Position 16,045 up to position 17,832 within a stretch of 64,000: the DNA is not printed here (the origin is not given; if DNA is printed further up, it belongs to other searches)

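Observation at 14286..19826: TPP-riboswitch-controlled operon thiD - luxE-like - luxC-like - SDR - thiE: candidate undescribed reductive thiamine-precursor salvage pathway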

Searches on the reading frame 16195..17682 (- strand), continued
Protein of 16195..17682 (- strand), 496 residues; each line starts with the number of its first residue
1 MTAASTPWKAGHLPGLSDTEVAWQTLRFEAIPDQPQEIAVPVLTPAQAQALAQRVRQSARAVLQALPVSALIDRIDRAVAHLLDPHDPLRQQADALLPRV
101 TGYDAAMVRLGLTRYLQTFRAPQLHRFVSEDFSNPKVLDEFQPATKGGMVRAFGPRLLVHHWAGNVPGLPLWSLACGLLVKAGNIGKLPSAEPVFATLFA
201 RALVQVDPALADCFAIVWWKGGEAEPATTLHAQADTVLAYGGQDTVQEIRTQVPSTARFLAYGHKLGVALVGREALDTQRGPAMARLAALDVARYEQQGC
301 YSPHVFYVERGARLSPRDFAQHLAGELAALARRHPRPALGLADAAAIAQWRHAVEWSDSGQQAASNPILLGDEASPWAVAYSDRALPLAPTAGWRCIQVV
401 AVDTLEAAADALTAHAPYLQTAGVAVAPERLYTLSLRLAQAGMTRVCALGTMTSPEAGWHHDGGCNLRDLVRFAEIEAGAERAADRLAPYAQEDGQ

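Call 87: get_annotated_region(hit=H11, flank=8000)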
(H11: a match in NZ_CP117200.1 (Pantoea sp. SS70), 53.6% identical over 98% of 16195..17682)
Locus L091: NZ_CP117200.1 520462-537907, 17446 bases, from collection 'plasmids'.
description: Pantoea sp. SS70 plasmid unnamed1, complete sequence
organism: Pantoea sp. SS70 (NCBI taxid 3024247)
taxonomy: Bacteria; Pseudomonadota; Gammaproteobacteria; Enterobacterales; Erwiniaceae; Pantoea; Pantoea sp. SS70
host: -; source: Solanum tuberosum L.,cell culture; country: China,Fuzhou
typing (MOB-suite, as given by PLSDB): non-mobilizable; replicon rep_cluster_1232
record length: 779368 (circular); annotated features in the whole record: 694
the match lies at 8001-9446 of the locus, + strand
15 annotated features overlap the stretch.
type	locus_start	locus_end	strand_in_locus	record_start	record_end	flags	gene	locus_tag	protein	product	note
CDS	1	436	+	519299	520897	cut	-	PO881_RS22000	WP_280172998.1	ABC transporter substrate-binding protein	-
CDS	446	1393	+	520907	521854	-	-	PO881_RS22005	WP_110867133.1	ABC transporter permease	GO:0055085 - transmembrane transport [Evidence IEA]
CDS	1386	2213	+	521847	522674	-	-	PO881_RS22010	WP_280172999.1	ABC transporter permease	-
CDS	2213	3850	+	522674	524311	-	-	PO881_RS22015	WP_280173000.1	ABC transporter ATP-binding protein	-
CDS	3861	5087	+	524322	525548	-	-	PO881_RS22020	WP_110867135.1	M20/M25/M40 family metallo-hydrolase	-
CDS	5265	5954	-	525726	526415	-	-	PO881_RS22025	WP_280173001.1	NYN domain-containing protein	-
CDS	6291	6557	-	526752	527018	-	-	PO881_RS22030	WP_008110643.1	DksA/TraR family C4-type zinc finger protein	-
CDS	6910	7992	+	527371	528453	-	-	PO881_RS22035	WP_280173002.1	long-chain fatty acid--CoA ligase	-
CDS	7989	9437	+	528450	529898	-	-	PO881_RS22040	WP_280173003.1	acyl-CoA reductase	GO:0008218 - bioluminescence [Evidence IEA]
CDS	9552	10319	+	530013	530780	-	-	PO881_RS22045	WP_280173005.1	3-oxoacyl-ACP reductase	-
CDS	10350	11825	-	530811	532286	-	-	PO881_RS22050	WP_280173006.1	Sapep family Mn(2+)-dependent dipeptidase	-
CDS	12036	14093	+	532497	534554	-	-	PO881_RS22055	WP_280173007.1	hydantoinase/oxoprolinase family protein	-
CDS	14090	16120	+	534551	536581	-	-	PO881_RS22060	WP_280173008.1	hydantoinase B/oxoprolinase family protein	-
CDS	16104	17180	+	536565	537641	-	-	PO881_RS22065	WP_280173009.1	ABC transporter substrate-binding protein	-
CDS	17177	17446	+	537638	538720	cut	-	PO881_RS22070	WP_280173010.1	ABC transporter ATP-binding protein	-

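Call 88: search_dna_similar(query=window:16195-17682:-, collection=plasmids, mode=protein, max_rows=40, max_evalue=1e-10)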
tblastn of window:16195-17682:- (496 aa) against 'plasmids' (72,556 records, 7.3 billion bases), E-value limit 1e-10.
Records with a match: 43; places in all: 43; records where one place covers at least 80% of the query: 27.
Best place of each record, by identity: <60% 43.
By first word of the organism name: Pantoea 13; Sphingobium 11; Azospirillum 9; Pseudonocardia 2; Pseudomonas 1; Priestia 1; Lactiplantibacillus 1; Levilactobacillus 1; Niallia 1; Novosphingobium 1; and 2 more.
By predicted mobility (MOB-suite, as given by PLSDB): non-mobilizable 36; mobilizable 4; conjugative 3.
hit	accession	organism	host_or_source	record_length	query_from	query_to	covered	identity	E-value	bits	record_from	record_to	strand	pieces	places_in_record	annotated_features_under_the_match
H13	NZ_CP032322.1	Azospirillum argentinense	soil sample,Agricultural field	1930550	9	490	97%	57.3%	3e-145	467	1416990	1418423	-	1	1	record has no annotation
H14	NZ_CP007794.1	Azospirillum argentinense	Triticum aestivum L.,Root,wheat ...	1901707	9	490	97%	57.3%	7e-145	466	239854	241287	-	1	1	record has no annotation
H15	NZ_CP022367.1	Azospirillum sp. TSH58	single cell,paddy soils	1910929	9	490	97%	57.1%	3e-143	461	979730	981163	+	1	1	record has no annotation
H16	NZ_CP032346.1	Azospirillum brasilense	soil sample,Agricultural field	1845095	9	490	97%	57.1%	6e-144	463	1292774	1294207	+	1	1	record has no annotation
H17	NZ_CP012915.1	Azospirillum brasilense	Digitaria eriantha,microbe,root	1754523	9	490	97%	57.1%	3e-143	461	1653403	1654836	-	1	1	none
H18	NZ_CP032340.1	Azospirillum brasilense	soil sample,Agricultural field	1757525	9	490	97%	57.1%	3e-143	461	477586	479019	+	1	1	none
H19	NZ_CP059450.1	Azospirillum brasilense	Prokaryotes,soil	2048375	9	490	97%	56.6%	1e-143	462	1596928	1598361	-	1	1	none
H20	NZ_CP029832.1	Azospirillum ramasamyi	single cell,Cow dung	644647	7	492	98%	55.7%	3e-131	426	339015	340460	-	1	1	acyl-CoA reductase | ABC transporter ATP-binding protein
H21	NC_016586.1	Azospirillum lipoferum 4B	-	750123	7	492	98%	55.5%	1e-131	428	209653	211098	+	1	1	acyl-CoA reductase | ABC transporter ATP-binding protein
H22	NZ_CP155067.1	Pantoea sp. BRR-3P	single cell,Elaeagnus umbellata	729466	10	491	97%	55.0%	2e-131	427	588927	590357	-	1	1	acyl-CoA reductase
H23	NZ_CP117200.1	Pantoea sp. SS70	Solanum tuberosum L.,cell culture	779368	10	496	98%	53.6%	5e-135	437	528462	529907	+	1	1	acyl-CoA reductase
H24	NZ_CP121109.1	Pantoea sp. X85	metagenomic assembly,rabbit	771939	10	496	98%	53.4%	4e-134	435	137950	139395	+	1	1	acyl-CoA reductase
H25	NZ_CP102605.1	Pantoea sp. SOD02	cell culture,urban freshwater stream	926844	10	496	98%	53.2%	7e-131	426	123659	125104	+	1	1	acyl-CoA reductase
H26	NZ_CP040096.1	Pantoea sp. SO10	whole organism,soil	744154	10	492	97%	53.0%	8e-132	428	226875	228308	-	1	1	acyl-CoA reductase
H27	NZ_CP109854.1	Pantoea dispersa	Bidens alba,Pure isolate,rhizosphere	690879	10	490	97%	53.2%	9e-134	434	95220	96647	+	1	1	acyl-CoA reductase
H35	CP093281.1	Pseudomonas silvicola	Cunninghamia lanceolata,cell ...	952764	11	491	97%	47.4%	3e-88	352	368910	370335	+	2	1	none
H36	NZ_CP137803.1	Priestia megaterium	Bacillus megaterium assembly,Arshan ...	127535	10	491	97%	45.5%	1e-124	407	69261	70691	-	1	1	acyl-CoA reductase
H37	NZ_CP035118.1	Lactiplantibacillus plantarum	cell culture,food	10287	15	489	96%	37.4%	8e-84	290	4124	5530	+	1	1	acyl-CoA reductase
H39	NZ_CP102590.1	Niallia taxi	-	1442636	66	486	85%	41.3%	5e-89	305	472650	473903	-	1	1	none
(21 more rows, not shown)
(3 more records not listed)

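Call 89: predict_structure(alignment_id=A1)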
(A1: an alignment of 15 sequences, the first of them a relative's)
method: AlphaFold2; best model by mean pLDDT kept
length: 496 residues; sequences in the alignment: 15
mean_pLDDT: 71.7   pTM: 0.63
mean pLDDT of the five models: 71.7, 63.2, 61.8, 61.8, 47.3
residues with pLDDT >= 90: 105; 70-90: 195; 50-70: 98; < 50: 98
segments of 3 or more residues with pLDDT < 50: 1-4, 131-152, 165-169, 337-366, 391-393, 456-481, 491-496
pLDDT, mean of each block of 10 residues (from residue 1): 68 90 85 85 92 93 84 91 94 87 69 74 65 38 32 69 54 71 70 80 95 86 79 83 71 79 65 89 89 65 79 92 87 55 44 40 51 69 71 66 88 68 83 81 76 54 41 42 56 43
secondary structure, 60 per line:
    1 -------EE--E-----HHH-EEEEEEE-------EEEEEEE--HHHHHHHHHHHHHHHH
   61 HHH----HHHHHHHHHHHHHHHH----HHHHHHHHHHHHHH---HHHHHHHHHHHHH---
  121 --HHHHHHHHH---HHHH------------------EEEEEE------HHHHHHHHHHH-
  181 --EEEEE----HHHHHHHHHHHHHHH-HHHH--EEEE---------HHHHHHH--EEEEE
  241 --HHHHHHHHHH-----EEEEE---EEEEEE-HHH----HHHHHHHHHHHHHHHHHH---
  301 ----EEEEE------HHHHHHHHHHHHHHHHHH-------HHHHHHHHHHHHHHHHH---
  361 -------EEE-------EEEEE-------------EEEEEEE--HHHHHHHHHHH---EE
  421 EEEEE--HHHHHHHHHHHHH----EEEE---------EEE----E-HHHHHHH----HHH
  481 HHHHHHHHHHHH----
elements in order: E22-28 E36-42 H45-63 H68-83 H88-101 H105-117 H123-131 H135-138 E157-162 H169-179 E183-187 H192-206 H208-211 E214-217 H227-233 E236-240 H243-252 E258-262 E266-271 H280-297 E305-309 H316-333 H341-357 E368-370 E378-382 E396-402 H405-415 E419-425 H428-440 E445-448 E458-460 H467-473 H478-492

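Call 90: get_annotated_region(hit=H36, flank=6000)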
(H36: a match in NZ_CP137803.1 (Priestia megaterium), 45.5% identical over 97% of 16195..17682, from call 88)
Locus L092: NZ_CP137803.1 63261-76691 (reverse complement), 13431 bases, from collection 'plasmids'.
description: Priestia megaterium strain Y18-01 plasmid unnamed3, complete sequence
organism: Priestia megaterium (NCBI taxid 1404)
taxonomy: Bacteria; Bacillota; Bacilli; Bacillales; Bacillaceae; Priestia; Priestia megaterium
host: -; source: Bacillus megaterium assembly,Arshan water; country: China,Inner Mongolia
typing (MOB-suite, as given by PLSDB): non-mobilizable; replicon rep_cluster_385
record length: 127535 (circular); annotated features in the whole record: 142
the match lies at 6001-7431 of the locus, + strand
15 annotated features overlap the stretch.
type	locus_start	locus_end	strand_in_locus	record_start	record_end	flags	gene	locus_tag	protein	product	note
CDS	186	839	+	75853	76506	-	-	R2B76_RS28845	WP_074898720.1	hypothetical protein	-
CDS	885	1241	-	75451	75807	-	-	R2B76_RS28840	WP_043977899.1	hypothetical protein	-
CDS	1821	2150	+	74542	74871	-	-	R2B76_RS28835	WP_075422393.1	multidrug efflux SMR transporter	-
CDS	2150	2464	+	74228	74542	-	-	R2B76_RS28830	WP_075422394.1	multidrug efflux SMR transporter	-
CDS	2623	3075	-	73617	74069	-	-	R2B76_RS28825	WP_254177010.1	CBO0543 family protein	-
CDS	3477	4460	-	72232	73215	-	guaC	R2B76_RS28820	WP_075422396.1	GMP reductase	GO:0015950 - purine nucleotide interconversion [Evidence IEA]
CDS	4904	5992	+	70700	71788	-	-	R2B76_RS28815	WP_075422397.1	long-chain fatty acid--CoA ligase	-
CDS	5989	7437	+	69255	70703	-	-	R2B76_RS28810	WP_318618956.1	acyl-CoA reductase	GO:0008218 - bioluminescence [Evidence IEA]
CDS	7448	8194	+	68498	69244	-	-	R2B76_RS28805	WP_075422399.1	ABC transporter ATP-binding protein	-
CDS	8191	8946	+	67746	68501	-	-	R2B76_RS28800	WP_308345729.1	ABC transporter permease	-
CDS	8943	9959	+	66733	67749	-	-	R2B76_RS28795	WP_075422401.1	ABC transporter substrate-binding protein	-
CDS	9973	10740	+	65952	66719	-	-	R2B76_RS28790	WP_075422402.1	3-oxoacyl-ACP reductase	-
CDS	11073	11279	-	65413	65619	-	-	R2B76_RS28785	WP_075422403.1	cold-shock protein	-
CDS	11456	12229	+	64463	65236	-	-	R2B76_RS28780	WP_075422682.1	PAS domain S-box protein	-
CDS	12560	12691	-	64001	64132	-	sinI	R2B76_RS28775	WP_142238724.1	DNA-binding anti-repressor SinI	GO:0006355 - regulation of DNA-templated transcription [Evidence IEA]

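Call 91: get_annotated_region(hit=H37, flank=5000)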
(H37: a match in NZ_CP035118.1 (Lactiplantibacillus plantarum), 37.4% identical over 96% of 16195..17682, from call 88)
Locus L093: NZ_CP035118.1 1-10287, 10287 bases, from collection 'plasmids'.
description: Lactiplantibacillus plantarum strain SRCM103295 plasmid unnamed5
organism: Lactiplantibacillus plantarum (NCBI taxid 1590)
taxonomy: Bacteria; Bacillota; Bacilli; Lactobacillales; Lactobacillaceae; Lactiplantibacillus; Lactiplantibacillus plantarum
host: -; source: cell culture,food; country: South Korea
typing (MOB-suite, as given by PLSDB): non-mobilizable; replicon rep_cluster_1244
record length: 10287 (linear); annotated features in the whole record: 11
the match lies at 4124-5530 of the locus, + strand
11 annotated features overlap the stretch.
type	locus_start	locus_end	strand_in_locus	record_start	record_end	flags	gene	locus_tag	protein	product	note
CDS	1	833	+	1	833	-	-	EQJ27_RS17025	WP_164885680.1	replication initiation protein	GO:0006270 - DNA replication initiation [Evidence IEA]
CDS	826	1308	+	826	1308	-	-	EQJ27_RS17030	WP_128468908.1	DUF536 domain-containing protein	-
CDS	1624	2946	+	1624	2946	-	-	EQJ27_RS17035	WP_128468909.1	solute carrier family 23 protein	GO:0055085 - transmembrane transport [Evidence IEA]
CDS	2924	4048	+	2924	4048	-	-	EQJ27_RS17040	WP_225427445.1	acyl-CoA synthetase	-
CDS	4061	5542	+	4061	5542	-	-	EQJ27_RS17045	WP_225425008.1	acyl-CoA reductase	GO:0008218 - bioluminescence [Evidence IEA]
CDS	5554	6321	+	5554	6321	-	-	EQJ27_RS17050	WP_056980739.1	SDR family oxidoreductase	-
CDS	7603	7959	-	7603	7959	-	-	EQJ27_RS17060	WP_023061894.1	type II toxin-antitoxin system YafQ family toxin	-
CDS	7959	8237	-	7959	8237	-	-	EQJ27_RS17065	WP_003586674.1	type II toxin-antitoxin system prevent-host-death family antitoxin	GO:0008219 - cell death [Evidence IEA]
CDS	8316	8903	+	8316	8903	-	-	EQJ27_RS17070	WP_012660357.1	site-specific integrase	-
CDS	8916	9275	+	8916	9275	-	-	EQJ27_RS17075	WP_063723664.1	hypothetical protein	-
CDS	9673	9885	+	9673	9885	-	-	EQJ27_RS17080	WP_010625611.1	hypothetical protein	-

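Call 92: get_annotated_region(hit=H39, flank=6000)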
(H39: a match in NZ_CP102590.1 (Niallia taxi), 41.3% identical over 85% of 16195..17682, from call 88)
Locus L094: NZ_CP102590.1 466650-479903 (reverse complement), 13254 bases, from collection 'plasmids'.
description: Niallia taxi strain NBC_Nia plasmid pMEGANia, complete sequence
organism: Niallia taxi (NCBI taxid 2499688)
taxonomy: Bacteria; Bacillota; Bacilli; Bacillales; Bacillaceae; Niallia; Niallia taxi
host: -; source: -; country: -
typing (MOB-suite, as given by PLSDB): non-mobilizable
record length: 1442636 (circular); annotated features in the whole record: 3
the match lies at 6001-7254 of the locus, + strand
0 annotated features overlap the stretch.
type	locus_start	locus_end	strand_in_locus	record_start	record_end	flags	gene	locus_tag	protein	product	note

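Call 93: get_annotated_region(hit=H35, flank=6000)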
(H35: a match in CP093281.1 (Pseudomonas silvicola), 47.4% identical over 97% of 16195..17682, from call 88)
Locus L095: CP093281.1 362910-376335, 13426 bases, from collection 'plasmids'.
description: Pseudomonas silvicola strain T1-3-2 plasmid p1, complete sequence
organism: Pseudomonas silvicola (NCBI taxid 2908006)
taxonomy: Bacteria; Pseudomonadota; Gammaproteobacteria; Pseudomonadales; Pseudomonadaceae; Pseudomonas; Pseudomonas silvicola
host: -; source: Cunninghamia lanceolata,cell culture,cone; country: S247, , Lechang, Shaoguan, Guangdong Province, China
typing (MOB-suite, as given by PLSDB): non-mobilizable; replicon rep_cluster_1232
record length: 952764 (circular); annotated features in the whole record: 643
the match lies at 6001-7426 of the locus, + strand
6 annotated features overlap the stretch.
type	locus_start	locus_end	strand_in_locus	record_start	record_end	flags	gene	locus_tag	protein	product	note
CDS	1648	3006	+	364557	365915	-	-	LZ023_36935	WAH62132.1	HAD-IC family P-type ATPase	-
CDS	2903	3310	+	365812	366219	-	-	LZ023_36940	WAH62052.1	cation transporting ATPase C-terminal domain-containing protein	-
CDS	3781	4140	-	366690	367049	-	-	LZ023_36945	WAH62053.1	hypothetical protein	-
CDS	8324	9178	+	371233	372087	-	-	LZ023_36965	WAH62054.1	alpha/beta hydrolase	-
CDS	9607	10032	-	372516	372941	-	arsC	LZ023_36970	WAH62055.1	glutaredoxin-dependent arsenate reductase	-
predicted_resistance_gene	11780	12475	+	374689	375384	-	arsH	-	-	arsenic resistance NADPH-dependent reductase ArsH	predicted by amrfinderplus; class ARSENIC; identity 96.55%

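Call 95: search_protein_families(library=pfam, proteins=[L093:1624-2946:+, L093:2924-4048:+, L093:4061-5542:+, L092:8943-9959:+, L090:10975-11973:+])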
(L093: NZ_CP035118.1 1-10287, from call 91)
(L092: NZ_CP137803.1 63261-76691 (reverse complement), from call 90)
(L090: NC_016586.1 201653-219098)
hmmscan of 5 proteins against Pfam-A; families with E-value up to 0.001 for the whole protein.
L093:1624-2946:+ (440 aa): 1 family
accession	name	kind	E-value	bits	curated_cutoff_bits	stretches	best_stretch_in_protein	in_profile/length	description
PF00860.26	Xan_ur_permease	-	6.3e-72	242.9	27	1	19-392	1-386/389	Permease family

L093:2924-4048:+ (374 aa): 1 family
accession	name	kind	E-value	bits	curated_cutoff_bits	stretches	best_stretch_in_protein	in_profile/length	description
PF04443.18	LuxE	-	1.3e-27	97.1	24.9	1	7-368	15-389/391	Acyl-protein synthetase, LuxE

L093:4061-5542:+ (493 aa): 1 family
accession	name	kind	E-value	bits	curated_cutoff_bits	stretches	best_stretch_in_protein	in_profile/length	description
PF05893.19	LuxC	-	9.6e-109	364.3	21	1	69-473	3-400/401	Acyl-CoA reductase (LuxC)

L092:8943-9959:+ (338 aa): 4 families
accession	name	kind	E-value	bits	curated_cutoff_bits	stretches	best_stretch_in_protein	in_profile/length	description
PF09084.16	NMT1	-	5.8e-52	177.2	20.5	1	51-261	3-216/216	NMT1/THI5 like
PF13379.11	NMT1_2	-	5.8e-16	59.5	24.7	1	48-266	14-249/252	NMT1-like family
PF16868.10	NMT1_3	-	2.8e-13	50.6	27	1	65-208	27-179/289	NMT1-like family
PF12974.12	Phosphonate-bd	-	2.8e-13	50.3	27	1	68-271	28-232/242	ABC transporter, phosphonate, periplasmic substrate-binding protein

L090:10975-11973:+ (332 aa): 4 families
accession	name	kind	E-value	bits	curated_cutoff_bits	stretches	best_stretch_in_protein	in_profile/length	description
PF09084.16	NMT1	-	6.9e-47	160.6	20.5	1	44-254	3-216/216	NMT1/THI5 like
PF16868.10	NMT1_3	-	2.8e-09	37.5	27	1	71-187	40-166/289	NMT1-like family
PF12974.12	Phosphonate-bd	-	4.6e-09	36.4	27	1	61-243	28-219/242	ABC transporter, phosphonate, periplasmic substrate-binding protein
PF13379.11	NMT1_2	-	3.8e-05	24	24.7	1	41-258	14-248/252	NMT1-like family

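Call 96: search_protein_families(library=ncbifam, proteins=[L093:5554-6321:+, L091:9552-10319:+, L092:9973-10740:+, L090:11984-12757:+, L093:1624-2946:+], max_evalue=1e-60)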
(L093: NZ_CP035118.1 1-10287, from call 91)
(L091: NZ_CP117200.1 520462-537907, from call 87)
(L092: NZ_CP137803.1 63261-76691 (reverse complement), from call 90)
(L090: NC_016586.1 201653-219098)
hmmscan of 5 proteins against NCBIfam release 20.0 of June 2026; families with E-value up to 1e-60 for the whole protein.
L093:5554-6321:+ (255 aa): 1 family
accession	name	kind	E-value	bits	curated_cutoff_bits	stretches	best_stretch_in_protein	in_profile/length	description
NF006393.0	PRK08642.1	equivalog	2.1e-82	276.4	292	1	3-254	4-253/254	3-oxoacyl-ACP reductase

L091:9552-10319:+ (255 aa): 1 family
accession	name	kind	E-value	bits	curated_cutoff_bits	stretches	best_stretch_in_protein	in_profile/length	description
NF006393.0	PRK08642.1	equivalog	1.5e-87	293.3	292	1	1-255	2-254/254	3-oxoacyl-ACP reductase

L092:9973-10740:+ (255 aa): 1 family
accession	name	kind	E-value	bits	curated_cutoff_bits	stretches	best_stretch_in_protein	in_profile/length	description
NF006393.0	PRK08642.1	equivalog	3.3e-89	298.7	292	1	4-255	4-253/254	3-oxoacyl-ACP reductase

L090:11984-12757:+ (257 aa): 2 families
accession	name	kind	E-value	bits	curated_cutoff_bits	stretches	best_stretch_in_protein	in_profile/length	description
NF006393.0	PRK08642.1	equivalog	2.6e-89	299.1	292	1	2-254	3-253/254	3-oxoacyl-ACP reductase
NF005559.1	PRK07231.1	subfamily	1.8e-62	211.1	215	1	3-253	2-248/249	glucose 1-dehydrogenase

L093:1624-2946:+ (440 aa): 2 families
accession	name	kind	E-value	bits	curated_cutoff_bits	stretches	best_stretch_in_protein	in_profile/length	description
TIGR03173.1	pbuX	subfamily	5.3e-97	325.1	414.15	1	25-422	2-406/407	xanthine permease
TIGR00801.1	ncs2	superfamily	1.5e-68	231.6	291.8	1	20-419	6-413/415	NCS2 family nucleobase:cation symporter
